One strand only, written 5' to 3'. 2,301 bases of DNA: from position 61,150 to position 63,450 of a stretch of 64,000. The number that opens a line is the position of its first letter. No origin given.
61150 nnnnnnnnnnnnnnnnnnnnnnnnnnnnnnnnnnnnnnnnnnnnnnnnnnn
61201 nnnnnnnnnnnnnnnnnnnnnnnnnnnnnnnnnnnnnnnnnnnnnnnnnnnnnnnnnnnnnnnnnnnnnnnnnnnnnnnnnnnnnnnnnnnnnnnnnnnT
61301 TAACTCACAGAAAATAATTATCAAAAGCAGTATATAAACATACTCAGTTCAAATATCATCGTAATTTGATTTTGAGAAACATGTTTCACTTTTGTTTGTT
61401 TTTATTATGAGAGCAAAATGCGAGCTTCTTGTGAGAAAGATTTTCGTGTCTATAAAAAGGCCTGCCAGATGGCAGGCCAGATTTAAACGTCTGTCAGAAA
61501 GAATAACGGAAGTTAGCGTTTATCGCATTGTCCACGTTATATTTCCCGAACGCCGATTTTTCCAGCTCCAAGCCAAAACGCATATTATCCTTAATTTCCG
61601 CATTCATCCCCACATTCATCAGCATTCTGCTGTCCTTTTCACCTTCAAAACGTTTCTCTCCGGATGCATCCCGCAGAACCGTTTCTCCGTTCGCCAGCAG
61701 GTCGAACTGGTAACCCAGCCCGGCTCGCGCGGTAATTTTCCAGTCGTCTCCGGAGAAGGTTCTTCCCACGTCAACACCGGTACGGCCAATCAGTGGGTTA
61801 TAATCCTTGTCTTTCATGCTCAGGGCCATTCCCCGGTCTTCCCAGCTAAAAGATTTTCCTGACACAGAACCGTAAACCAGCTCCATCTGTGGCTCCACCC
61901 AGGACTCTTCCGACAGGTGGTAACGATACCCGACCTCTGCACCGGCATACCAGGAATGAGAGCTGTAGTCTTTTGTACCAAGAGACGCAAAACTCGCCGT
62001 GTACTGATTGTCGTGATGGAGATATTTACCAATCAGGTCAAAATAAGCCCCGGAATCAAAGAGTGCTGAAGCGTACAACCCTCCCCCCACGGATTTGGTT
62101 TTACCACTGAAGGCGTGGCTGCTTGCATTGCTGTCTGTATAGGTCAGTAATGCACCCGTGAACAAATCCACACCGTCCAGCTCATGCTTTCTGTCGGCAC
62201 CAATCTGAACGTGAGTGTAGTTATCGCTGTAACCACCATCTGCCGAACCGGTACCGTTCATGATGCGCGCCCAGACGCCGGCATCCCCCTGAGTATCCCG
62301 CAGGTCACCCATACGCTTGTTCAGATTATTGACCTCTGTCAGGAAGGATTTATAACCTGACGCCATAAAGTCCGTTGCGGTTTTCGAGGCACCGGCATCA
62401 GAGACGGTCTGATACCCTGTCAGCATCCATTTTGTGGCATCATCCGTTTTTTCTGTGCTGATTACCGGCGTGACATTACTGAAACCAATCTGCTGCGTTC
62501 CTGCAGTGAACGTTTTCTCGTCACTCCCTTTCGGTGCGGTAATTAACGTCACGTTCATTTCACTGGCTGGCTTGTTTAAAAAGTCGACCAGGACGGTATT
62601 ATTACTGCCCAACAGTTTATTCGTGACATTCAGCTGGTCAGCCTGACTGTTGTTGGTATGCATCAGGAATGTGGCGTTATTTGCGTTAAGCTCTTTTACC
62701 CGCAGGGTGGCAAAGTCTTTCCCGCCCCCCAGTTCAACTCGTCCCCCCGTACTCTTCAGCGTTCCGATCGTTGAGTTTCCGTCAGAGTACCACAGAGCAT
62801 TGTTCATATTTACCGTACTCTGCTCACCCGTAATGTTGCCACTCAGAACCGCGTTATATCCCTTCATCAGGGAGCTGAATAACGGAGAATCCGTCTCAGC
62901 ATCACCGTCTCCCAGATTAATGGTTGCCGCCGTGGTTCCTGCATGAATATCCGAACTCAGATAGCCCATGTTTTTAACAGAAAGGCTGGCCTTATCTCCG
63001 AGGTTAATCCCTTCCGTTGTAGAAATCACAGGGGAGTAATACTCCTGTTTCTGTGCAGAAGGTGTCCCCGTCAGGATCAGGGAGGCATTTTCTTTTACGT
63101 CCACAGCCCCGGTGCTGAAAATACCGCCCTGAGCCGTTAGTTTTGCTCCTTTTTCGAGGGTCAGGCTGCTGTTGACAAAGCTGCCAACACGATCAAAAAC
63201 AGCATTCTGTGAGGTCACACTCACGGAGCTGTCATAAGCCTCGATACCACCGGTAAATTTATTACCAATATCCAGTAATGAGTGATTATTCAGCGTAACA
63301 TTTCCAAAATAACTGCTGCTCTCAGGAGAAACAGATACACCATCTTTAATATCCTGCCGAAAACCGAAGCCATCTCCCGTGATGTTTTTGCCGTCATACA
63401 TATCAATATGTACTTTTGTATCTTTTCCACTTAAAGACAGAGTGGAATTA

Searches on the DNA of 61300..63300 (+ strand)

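Call 45: search_dna_similar(query=window:61300-63300:+, collection=ecoli_genomes, mode=near, max_rows=40)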
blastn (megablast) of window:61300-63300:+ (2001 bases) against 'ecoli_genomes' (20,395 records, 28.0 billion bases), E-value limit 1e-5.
Records with a match: 255; places in all: 269; records where one place covers at least 80% of the query: 196.
Genomes with a match: 245 of 5426; with a place that covers at least 80% of the query: 191. Places per genome that has any: lowest 1, median 1, highest 3. On chromosomes: 66 places; on plasmids: 203.
Best place of each record, by identity: >=99% 19; 95-99% 28; 90-95% 38; 80-90% 33; 60-80% 137.
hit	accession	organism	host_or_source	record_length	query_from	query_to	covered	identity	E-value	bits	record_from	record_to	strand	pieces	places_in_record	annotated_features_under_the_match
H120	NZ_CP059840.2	Escherichia coli strain E2348/69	Homo sapiens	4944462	1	2001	100%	100.0%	0e+0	3696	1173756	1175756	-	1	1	espC: serine protease autotransporter toxin EspC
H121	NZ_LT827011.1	Escherichia coli O127:H6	Homo sapiens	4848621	1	2001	100%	100.0%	0e+0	3696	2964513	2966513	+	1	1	espC: serine protease autotransporter toxin EspC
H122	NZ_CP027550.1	Escherichia coli strain 2015C-4136CT1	Homo sapiens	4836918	1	2001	100%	100.0%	0e+0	3690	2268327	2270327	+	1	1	espC: serine protease autotransporter toxin EspC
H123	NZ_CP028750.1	Escherichia coli strain A25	monkey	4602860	1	2001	100%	100.0%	0e+0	3690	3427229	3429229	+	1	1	espC: serine protease autotransporter toxin EspC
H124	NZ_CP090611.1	Escherichia coli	pig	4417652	1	2001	100%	100.0%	0e+0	3690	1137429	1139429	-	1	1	espC: serine protease autotransporter toxin EspC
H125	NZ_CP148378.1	Escherichia coli strain Z1323HEC0067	Homo sapiens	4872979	1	2001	100%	100.0%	0e+0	3690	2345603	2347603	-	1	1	espC: serine protease autotransporter toxin EspC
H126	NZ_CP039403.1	Escherichia coli strain 382634_2f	Homo sapiens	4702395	1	2001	100%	99.9%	0e+0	3685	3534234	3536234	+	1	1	espC: serine protease autotransporter toxin EspC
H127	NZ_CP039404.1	Escherichia coli strain 377323_2f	Homo sapiens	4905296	1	2001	100%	99.9%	0e+0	3685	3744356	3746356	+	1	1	espC: serine protease autotransporter toxin EspC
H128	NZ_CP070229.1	Escherichia coli strain EC12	Homo sapiens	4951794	1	2001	100%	99.9%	0e+0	3685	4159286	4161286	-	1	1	espC: serine protease autotransporter toxin EspC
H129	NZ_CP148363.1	Escherichia coli strain Z1323HEC0355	Homo sapiens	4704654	1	2001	100%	99.9%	0e+0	3685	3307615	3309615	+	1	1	espC: serine protease autotransporter toxin EspC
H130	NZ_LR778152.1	Escherichia coli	water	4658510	1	2001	100%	99.9%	0e+0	3685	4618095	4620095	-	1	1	espC: serine protease autotransporter toxin EspC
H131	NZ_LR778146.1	Escherichia coli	soil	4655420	1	2001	100%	99.9%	0e+0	3685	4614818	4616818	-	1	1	espC: serine protease autotransporter toxin EspC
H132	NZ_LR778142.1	Escherichia coli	soil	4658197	1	2001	100%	99.9%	0e+0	3685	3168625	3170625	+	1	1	espC: serine protease autotransporter toxin EspC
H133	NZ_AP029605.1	Escherichia coli strain 2022H047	Homo sapiens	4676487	1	2001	100%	99.9%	0e+0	3685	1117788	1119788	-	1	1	autotransporter outer membrane beta-barrel domain-containing protein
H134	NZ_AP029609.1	Escherichia coli strain 2022H048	Homo sapiens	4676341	1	2001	100%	99.9%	0e+0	3685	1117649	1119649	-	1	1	autotransporter outer membrane beta-barrel domain-containing protein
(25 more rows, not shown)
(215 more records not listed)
